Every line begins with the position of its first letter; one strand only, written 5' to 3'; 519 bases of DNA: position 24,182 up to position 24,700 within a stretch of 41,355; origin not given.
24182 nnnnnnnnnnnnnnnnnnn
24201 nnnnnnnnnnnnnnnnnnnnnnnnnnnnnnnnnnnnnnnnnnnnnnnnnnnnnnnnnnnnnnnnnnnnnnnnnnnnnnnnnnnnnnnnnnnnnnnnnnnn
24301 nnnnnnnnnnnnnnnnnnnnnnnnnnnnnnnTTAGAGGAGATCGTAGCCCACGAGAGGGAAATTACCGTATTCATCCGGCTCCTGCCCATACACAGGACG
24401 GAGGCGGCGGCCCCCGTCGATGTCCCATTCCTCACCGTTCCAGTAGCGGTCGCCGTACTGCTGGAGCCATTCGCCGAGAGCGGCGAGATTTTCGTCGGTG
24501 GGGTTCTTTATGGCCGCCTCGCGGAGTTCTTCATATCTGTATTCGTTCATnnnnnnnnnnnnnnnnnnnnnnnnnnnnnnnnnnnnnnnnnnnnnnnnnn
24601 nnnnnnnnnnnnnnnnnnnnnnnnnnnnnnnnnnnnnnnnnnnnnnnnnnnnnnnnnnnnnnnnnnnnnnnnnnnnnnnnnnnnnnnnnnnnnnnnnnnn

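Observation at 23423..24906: Leftward 4-gene operon with anti-CRISPR/anti-defence (acr-aca-like) architecture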

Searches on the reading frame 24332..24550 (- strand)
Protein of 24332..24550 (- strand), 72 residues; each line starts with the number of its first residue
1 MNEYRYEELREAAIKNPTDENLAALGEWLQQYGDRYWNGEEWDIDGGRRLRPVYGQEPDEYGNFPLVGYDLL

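Call 4: search_protein_families(library=pfam, proteins=[window:24332-24550:-], max_evalue=0.1)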
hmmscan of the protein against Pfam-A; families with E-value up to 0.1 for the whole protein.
window:24332-24550:- (72 aa): 0 families

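Call 5: search_protein_families(library=phrogs, proteins=[window:24332-24550:-], max_evalue=0.1)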
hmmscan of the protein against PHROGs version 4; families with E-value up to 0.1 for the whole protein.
window:24332-24550:- (72 aa): 0 families

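Call 18: search_protein_families(library=padloc, proteins=[window:24332-24550:-], max_evalue=0.1)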
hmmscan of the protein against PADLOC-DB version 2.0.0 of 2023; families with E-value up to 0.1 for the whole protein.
window:24332-24550:- (72 aa): 0 families

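Call 19: search_protein_families(library=ncbifam, proteins=[window:24332-24550:-], max_evalue=0.1)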
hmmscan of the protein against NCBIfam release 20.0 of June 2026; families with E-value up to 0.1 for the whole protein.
window:24332-24550:- (72 aa): 0 families

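Call 31: search_solved_structures(query=window:24332-24550:-, max_evalue=10)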
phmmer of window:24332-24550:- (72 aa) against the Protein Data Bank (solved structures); distinct sequences matched with E-value up to 10: 12.
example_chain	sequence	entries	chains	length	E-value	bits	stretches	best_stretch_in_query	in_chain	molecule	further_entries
7rdr_A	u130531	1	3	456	0.062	17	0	8-31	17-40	Circular tendon repeat protein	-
2wsp_A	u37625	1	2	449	0.29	14.9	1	16-43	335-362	ALPHA-L-FUCOSIDASE, PUTATIVE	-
27kf_A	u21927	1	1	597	0.43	14.4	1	28-56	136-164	Tundra swan ACE2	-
27ke_A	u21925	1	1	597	0.43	14.4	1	28-56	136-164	Black swan ACE2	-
1hl8_A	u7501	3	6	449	0.74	13.6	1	16-43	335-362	PUTATIVE ALPHA-L-FUCOSIDASE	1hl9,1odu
2zwy_A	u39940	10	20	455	0.75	13.6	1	16-43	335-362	Alpha-L-fucosidase, putative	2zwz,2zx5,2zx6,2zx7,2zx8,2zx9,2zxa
11cy_A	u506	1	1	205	1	13.2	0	23-54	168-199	ZnO5_baseKO_ES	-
9krb_B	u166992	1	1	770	1.3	12.9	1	30-56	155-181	Angiotensin-converting enzyme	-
5kkx_A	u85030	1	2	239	1.9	12.3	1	15-50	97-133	TbpB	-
11ce_A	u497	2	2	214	2.6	11.9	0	23-54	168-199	The protease-Zn (II) complex of Zn5 | Zn5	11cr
8u0t_A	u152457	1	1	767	6.5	10.6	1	30-56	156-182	Angiotensin-converting enzyme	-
8k4u_B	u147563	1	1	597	8.5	10.3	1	29-56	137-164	ACE2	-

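Call 35: find_homologous_proteins(query=window:24332-24550:-, max_evalue=0.001)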
Query window:24332-24550:- (72 aa): 22 proteins with E <= 0.001 among 22 candidates.
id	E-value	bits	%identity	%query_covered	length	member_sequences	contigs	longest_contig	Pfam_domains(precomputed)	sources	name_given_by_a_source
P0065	3.4e-42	160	99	100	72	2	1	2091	-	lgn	-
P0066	3.4e-41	157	96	100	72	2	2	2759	-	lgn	-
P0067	6.0e-41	156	96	100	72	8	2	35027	-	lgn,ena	-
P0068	2.8e-40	154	96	100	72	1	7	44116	-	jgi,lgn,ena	jgi:hypothetical protein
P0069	4.8e-37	143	89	100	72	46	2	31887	-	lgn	-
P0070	7.5e-37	143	90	100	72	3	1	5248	-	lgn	-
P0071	1.9e-36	141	90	100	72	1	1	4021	-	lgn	-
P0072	2.1e-36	141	86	100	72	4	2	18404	-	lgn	-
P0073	2.6e-35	138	88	100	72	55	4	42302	-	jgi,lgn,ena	jgi:hypothetical protein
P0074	6.2e-35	137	85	100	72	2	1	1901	-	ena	-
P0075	4.7e-32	127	74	100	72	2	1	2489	-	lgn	-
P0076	2.1e-31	125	76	100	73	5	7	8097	-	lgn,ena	-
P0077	3.5e-31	125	93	83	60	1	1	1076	-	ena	-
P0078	4.7e-31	124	74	100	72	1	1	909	-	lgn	-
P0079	9.0e-31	123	76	100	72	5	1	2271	-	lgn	-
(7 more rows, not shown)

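Call 52: predict_structure(alignment_id=A2)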
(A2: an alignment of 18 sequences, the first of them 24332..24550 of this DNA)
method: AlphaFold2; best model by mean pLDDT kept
length: 72 residues; sequences in the alignment: 18
mean_pLDDT: 83.4   pTM: 0.69
mean pLDDT of the five models: 83.4, 76.8, 75.8, 75.6, 72.0
residues with pLDDT >= 90: 12; 70-90: 51; 50-70: 9; < 50: 0
segments of 3 or more residues with pLDDT < 50: none
pLDDT, mean of each block of 10 residues (from residue 1): 79 90 89 73 75 89 89 84
secondary structure, 60 per line:
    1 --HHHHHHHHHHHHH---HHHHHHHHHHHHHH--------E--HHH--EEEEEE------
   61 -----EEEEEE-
elements in order: H3-15 H19-32 E49-54 E66-71

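Call 57: fold_search(model_id=the predicted structure, library=pdb)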
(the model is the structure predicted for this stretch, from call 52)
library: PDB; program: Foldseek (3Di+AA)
matches with E <= 10: 285; with E <= 0.001: 0
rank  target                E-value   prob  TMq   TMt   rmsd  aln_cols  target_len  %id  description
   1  1hue_MODEL_1_A        1.4e+00  0.05  0.24  0.20  12.4        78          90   10  HISTONE-LIKE PROTEIN (released 1995-10-15)
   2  8c6j_S                1.5e+00  0.07  0.32  0.05  12.6        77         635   16  Human spliceosomal PM5 C* complex (released 2023-07-12)
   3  7dek_A                1.5e+00  0.02  0.17  0.07  17.8        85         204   19  Pseudomonas aeruginosa FK506-binding protein PaFkbA (released 2021-09-08)
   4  4pt4_A                1.6e+00  0.04  0.23  0.17  12.3        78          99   15  Crystal structure Analysis of N terminal region containing the dimerization domain and DNA binding domain of HU protei (released 2014-05-21)
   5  1lqu_A                1.8e+00  0.04  0.26  0.06  14.1        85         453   19  Mycobacterium tuberculosis FprA in complex with NADPH (released 2002-07-31)
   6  1lqt_B                2.6e+00  0.02  0.22  0.05  12.5        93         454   18  A covalent modification of NADP+ revealed by the atomic resolution structure of FprA, a Mycobacterium tuberculosis oxi (released 2002-07-31)
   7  8r39                  2.6e+00  0.02  0.20  0.08  16.9        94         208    8  Full-length LpMIP mutant Y16F (released 2024-11-20)
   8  2qkp_D                2.8e+00  0.03  0.21  0.14   7.8        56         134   14  Crystal structure of C-terminal domain of SMU_1151c from Streptococcus mutans (released 2007-07-24)
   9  9jxc_B                3.2e+00  0.04  0.22  0.14   9.9        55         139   16  Crystal Structure of AbOhr-R15C (released 2024-11-06)
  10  2qkp_A                3.2e+00  0.03  0.18  0.13   7.8        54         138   15  Crystal structure of C-terminal domain of SMU_1151c from Streptococcus mutans (released 2007-07-24)
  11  8bjd                  3.2e+00  0.01  0.18  0.08  16.7        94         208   11  Full length structure of LpMIP with bound inhibitor JK095 (released 2023-09-06)
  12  7pb8_P                3.4e+00  0.03  0.21  0.11   8.3        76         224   18  Crystal structure of the CENP-OPQUR complex (released 2022-04-27)
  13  7egd_Q                3.9e+00  0.03  0.27  0.20  13.7        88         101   10  SCP promoter-bound TFIID-TFIIA in initial TBP-loading state (released 2021-05-12)
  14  9nh5_G                3.9e+00  0.02  0.14  0.13  12.0        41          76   15  CRYO-EM STRUCTURE OF HUMAN U7 SNRNP WITH METHYLATED noncleavable H2A* SUBSTRATE PRE-MRNA (core region) (released 2026-01-21)
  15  8bjc                  3.9e+00  0.02  0.19  0.08  15.4        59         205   14  Full length structure of the apo-state LpMIP. (released 2023-09-06)
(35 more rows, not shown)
